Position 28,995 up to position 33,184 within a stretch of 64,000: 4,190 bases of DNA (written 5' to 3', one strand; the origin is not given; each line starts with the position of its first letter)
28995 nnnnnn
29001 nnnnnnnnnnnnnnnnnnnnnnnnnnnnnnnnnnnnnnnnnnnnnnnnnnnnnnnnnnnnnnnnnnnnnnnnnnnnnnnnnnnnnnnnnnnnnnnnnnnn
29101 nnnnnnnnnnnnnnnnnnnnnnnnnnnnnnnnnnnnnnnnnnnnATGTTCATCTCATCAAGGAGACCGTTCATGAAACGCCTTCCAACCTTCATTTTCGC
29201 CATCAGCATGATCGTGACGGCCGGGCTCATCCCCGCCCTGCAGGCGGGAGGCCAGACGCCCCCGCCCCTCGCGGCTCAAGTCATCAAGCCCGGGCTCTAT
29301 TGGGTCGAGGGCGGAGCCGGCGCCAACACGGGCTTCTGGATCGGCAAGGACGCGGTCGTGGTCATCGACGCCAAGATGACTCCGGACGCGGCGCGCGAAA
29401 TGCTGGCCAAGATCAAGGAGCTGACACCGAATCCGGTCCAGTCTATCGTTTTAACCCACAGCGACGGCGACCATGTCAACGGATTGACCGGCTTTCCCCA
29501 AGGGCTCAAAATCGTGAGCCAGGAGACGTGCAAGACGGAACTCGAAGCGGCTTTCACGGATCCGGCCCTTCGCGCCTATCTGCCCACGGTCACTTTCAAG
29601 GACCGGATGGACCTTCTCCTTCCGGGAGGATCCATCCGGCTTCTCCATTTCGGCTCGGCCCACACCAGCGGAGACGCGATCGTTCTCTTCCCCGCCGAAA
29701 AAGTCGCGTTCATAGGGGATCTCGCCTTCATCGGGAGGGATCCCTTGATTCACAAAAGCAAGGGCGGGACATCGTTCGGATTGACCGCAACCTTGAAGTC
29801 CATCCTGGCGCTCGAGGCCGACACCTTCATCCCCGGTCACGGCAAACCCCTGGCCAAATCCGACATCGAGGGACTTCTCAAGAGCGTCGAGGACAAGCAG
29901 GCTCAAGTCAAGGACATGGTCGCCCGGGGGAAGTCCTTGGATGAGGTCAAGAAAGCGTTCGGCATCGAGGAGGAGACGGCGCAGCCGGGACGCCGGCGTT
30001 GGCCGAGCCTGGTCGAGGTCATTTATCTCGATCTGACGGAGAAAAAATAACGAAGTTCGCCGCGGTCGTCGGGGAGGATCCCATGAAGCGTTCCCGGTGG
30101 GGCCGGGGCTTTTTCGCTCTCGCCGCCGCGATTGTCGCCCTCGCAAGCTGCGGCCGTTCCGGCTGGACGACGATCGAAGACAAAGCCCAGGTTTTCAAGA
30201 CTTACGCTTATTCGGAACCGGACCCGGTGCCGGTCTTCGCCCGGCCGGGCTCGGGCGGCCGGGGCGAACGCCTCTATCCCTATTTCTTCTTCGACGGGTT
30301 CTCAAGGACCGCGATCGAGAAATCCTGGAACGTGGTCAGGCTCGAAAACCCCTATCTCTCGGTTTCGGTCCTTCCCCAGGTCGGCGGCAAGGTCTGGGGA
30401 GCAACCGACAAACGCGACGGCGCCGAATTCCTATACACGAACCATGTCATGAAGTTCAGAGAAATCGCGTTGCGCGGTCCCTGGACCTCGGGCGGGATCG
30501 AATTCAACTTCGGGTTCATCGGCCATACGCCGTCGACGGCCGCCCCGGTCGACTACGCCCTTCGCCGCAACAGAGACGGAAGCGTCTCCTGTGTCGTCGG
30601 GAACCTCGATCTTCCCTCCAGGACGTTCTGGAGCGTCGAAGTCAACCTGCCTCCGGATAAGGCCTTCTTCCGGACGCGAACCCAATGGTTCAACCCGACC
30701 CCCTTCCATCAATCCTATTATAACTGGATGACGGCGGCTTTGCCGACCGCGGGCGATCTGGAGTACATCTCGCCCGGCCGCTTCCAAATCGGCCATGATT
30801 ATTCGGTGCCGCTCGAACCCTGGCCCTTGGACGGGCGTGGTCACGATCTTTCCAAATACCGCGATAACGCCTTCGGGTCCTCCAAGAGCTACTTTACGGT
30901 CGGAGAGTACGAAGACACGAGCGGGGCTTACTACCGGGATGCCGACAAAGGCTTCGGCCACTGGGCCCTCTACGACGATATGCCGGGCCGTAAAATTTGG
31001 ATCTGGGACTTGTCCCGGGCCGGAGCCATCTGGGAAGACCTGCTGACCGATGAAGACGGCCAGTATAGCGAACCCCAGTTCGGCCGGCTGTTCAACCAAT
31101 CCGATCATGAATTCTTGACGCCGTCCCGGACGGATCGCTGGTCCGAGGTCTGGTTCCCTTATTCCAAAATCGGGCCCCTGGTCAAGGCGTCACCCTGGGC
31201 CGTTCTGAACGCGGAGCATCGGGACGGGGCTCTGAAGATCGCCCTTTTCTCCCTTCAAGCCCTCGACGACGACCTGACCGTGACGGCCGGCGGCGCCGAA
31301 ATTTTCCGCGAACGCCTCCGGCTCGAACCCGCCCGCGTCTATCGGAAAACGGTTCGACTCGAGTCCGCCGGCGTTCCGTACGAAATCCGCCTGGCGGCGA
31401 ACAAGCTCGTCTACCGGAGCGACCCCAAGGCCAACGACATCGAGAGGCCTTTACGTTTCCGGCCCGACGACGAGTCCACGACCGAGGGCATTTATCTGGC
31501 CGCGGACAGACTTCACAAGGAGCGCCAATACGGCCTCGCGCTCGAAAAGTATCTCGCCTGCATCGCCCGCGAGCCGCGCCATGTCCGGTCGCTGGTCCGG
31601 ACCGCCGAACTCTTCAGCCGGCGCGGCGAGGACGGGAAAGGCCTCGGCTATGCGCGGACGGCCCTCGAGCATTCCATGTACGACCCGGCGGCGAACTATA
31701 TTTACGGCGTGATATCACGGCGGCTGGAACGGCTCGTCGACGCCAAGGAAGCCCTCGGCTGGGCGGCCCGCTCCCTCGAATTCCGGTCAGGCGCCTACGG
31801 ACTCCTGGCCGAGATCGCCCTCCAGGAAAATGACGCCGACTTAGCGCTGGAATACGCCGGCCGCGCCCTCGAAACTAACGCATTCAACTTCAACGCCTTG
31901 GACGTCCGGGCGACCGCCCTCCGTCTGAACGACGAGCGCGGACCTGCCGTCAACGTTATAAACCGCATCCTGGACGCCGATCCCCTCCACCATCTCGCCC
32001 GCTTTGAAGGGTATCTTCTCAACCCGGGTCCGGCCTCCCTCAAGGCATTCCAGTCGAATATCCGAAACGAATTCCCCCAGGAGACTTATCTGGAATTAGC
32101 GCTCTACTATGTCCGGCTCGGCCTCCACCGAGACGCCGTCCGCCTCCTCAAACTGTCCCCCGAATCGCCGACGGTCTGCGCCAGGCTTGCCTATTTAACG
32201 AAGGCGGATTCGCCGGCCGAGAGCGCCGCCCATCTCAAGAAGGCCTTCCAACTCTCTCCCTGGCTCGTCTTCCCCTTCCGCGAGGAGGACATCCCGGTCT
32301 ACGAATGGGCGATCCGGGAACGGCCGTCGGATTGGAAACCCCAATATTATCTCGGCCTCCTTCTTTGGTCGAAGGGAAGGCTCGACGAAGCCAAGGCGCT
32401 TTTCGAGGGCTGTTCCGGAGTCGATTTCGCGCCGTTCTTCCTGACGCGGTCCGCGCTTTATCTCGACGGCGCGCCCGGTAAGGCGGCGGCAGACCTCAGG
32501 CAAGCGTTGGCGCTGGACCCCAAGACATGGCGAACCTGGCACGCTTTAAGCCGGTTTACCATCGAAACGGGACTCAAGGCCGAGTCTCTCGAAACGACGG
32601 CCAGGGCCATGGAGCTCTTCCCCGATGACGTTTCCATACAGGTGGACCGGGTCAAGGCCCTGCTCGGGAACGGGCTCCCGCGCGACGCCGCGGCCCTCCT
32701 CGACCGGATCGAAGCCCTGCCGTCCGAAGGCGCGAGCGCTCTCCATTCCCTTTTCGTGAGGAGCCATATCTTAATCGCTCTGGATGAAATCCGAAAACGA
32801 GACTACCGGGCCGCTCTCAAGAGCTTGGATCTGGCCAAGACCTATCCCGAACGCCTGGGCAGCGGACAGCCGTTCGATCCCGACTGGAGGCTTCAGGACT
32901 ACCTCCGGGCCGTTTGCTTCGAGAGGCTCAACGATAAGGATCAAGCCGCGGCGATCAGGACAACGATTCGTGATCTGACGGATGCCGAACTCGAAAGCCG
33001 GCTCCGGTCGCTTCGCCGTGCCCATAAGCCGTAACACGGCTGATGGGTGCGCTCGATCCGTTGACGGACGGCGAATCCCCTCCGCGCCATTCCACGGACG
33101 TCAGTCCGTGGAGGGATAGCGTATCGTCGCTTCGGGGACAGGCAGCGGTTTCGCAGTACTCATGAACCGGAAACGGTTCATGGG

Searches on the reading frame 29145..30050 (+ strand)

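Call 61: search_protein_families(library=pfam, proteins=[window:29145-30050:+], max_evalue=0.00001)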
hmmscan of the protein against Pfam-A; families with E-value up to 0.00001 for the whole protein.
window:29145-30050:+ (301 aa): 1 family
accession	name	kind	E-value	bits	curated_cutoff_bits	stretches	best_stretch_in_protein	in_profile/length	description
PF00753.33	Lactamase_B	-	3.5e-20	73.2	22.7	1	64-232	10-196/196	Metallo-beta-lactamase superfamily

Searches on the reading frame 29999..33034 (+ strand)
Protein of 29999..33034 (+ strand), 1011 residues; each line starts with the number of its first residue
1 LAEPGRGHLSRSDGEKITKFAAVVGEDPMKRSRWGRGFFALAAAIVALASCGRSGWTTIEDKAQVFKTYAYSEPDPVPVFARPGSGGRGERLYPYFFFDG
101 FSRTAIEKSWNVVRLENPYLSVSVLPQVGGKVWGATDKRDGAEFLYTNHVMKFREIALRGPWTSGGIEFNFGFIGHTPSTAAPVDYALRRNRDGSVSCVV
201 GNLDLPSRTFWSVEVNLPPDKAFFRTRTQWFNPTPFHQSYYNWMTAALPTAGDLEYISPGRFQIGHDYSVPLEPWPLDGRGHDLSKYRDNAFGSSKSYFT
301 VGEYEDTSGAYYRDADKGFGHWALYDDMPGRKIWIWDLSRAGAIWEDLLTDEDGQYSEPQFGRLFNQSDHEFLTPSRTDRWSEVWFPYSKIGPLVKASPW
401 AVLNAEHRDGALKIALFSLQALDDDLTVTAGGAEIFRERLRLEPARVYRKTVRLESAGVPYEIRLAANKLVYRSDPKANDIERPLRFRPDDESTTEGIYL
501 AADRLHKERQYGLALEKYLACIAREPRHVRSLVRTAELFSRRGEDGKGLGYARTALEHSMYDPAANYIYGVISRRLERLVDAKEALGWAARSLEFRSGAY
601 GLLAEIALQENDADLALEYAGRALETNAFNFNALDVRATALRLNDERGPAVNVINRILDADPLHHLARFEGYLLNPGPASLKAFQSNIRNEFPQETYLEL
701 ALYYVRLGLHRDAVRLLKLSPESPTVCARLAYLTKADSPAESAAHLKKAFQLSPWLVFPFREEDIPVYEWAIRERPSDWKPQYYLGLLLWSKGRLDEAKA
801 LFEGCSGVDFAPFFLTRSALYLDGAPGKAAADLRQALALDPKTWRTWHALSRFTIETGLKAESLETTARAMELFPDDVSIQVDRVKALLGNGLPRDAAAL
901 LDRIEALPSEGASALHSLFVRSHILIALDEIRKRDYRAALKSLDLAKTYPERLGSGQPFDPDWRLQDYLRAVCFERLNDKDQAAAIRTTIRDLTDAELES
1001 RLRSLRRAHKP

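Call 61: search_protein_families(library=pfam, proteins=[window:29999-33034:+], max_evalue=0.00001)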
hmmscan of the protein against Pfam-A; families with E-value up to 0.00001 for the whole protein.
window:29999-33034:+ (1011 aa): 4 families
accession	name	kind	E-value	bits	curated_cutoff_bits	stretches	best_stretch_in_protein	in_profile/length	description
PF17128.10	DUF5107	-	9.7e-111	370.1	24.4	1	91-387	5-309/310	Domain of unknown function (DUF5107)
PF13428.12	TPR_14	-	9e-08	32.5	23.5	0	819-852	10-43/44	Tetratricopeptide repeat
PF13432.12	TPR_16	-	2.5e-07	31.5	32.7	0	766-802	18-54/65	Tetratricopeptide repeat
PF14559.12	TPR_19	-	7.6e-07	29.8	25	0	822-877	3-58/68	Tetratricopeptide repeat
